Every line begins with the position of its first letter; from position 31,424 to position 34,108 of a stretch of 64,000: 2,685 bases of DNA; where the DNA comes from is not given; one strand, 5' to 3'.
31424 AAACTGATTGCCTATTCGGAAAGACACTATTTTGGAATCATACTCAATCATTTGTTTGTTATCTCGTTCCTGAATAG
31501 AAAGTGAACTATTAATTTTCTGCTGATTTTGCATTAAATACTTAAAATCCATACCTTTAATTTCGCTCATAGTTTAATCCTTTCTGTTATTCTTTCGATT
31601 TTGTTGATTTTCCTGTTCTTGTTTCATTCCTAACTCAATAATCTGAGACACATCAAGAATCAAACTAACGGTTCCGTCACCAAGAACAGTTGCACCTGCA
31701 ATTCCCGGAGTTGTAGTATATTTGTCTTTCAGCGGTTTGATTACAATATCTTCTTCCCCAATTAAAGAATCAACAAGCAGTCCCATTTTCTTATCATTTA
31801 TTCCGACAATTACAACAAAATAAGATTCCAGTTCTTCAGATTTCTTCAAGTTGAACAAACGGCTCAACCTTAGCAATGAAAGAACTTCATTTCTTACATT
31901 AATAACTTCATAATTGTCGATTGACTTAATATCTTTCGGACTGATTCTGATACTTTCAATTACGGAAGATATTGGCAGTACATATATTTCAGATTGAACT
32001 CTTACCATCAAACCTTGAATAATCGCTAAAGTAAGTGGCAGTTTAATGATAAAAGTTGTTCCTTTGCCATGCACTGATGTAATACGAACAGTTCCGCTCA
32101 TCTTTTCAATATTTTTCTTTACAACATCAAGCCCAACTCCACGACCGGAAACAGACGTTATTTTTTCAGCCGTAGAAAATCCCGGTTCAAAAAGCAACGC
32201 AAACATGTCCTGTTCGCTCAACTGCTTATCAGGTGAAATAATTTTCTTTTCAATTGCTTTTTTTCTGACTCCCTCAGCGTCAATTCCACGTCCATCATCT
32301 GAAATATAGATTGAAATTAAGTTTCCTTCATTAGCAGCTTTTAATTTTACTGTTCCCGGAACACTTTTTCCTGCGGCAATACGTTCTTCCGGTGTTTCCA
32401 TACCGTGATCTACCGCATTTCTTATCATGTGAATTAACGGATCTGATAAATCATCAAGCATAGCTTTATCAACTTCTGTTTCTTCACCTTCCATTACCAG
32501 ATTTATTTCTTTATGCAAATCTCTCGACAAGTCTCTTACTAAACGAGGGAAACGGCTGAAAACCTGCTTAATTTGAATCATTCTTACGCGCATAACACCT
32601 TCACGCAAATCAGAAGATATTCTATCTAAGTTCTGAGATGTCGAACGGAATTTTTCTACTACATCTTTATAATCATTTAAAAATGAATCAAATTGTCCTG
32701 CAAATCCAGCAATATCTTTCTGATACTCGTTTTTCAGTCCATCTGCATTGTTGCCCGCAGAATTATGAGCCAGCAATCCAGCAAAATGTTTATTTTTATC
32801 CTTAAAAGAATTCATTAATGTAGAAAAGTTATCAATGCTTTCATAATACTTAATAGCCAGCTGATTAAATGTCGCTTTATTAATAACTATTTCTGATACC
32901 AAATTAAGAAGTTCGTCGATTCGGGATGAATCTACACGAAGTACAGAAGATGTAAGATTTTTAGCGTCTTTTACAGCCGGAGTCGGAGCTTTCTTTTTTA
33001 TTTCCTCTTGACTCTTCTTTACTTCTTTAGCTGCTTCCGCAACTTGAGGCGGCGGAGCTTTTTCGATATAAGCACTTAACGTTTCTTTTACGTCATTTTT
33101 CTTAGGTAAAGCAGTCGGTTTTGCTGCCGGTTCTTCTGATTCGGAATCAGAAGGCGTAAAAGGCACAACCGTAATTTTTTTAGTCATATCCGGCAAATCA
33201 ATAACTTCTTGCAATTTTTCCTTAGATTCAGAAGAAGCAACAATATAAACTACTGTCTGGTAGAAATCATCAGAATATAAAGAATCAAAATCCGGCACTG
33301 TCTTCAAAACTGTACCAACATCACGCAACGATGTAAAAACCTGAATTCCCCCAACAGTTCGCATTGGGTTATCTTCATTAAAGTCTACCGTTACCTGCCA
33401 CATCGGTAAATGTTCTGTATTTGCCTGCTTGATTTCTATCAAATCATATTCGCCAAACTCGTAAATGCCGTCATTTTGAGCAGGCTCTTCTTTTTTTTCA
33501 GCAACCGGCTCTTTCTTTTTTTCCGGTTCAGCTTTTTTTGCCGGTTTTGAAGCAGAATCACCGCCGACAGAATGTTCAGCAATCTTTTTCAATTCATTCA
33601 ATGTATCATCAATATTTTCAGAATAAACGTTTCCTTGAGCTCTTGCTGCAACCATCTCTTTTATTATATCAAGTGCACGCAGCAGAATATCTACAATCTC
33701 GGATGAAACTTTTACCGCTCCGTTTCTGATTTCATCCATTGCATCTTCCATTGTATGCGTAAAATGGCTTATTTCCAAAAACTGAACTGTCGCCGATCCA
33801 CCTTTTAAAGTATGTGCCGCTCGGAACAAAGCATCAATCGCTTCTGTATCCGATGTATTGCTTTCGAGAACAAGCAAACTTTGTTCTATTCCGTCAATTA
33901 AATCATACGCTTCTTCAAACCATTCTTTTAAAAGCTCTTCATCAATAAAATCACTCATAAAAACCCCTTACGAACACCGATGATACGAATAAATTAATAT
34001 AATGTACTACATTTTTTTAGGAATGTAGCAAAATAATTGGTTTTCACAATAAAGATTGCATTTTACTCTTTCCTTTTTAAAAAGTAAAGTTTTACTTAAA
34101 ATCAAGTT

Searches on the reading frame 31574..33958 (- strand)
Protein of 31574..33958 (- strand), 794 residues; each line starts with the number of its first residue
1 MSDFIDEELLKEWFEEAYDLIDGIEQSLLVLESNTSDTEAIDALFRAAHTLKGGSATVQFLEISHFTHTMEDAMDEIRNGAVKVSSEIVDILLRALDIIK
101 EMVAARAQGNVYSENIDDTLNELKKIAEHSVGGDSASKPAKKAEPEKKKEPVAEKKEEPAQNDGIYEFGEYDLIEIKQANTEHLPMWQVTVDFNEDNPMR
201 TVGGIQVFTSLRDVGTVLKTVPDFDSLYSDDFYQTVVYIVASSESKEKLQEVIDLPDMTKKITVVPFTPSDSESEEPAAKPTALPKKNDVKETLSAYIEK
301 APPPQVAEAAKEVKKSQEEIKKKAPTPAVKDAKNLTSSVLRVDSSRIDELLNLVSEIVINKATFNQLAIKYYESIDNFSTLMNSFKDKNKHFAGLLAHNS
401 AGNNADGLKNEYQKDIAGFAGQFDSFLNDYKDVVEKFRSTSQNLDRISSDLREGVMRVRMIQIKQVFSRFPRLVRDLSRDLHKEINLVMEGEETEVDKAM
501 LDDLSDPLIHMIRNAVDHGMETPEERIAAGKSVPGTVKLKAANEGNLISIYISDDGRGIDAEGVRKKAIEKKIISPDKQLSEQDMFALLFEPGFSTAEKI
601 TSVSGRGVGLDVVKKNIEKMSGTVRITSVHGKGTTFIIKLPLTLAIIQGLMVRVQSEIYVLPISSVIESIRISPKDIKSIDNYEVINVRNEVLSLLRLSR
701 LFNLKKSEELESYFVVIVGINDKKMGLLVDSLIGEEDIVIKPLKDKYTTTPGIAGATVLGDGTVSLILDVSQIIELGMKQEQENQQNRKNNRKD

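Call 86: search_protein_families(library=pfam, proteins=[window:31574-33958:-], max_evalue=0.00001)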
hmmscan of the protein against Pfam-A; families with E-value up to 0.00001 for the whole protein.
window:31574-33958:- (794 aa): 5 families
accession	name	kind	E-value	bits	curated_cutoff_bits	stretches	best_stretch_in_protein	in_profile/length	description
PF01584.24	CheW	-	1.1e-32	112.9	23.5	1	648-775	1-135/138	CheW-like domain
PF02518.31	HATPase_c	-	9.5e-20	71.5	26.4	1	506-643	4-110/111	Histidine kinase-, DNA gyrase B-, and HSP90-like ATPase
PF01627.28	Hpt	-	2.5e-16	60.1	24.6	1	8-97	1-79/84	Hpt domain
PF02895.20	H-kinase_dim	-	8.1e-16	58.7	23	1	337-385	1-54/68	Signal transducing histidine kinase, homodimeric domain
PF07194.16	P2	-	4e-13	49.7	23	1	187-257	2-73/81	P2 response regulator binding domain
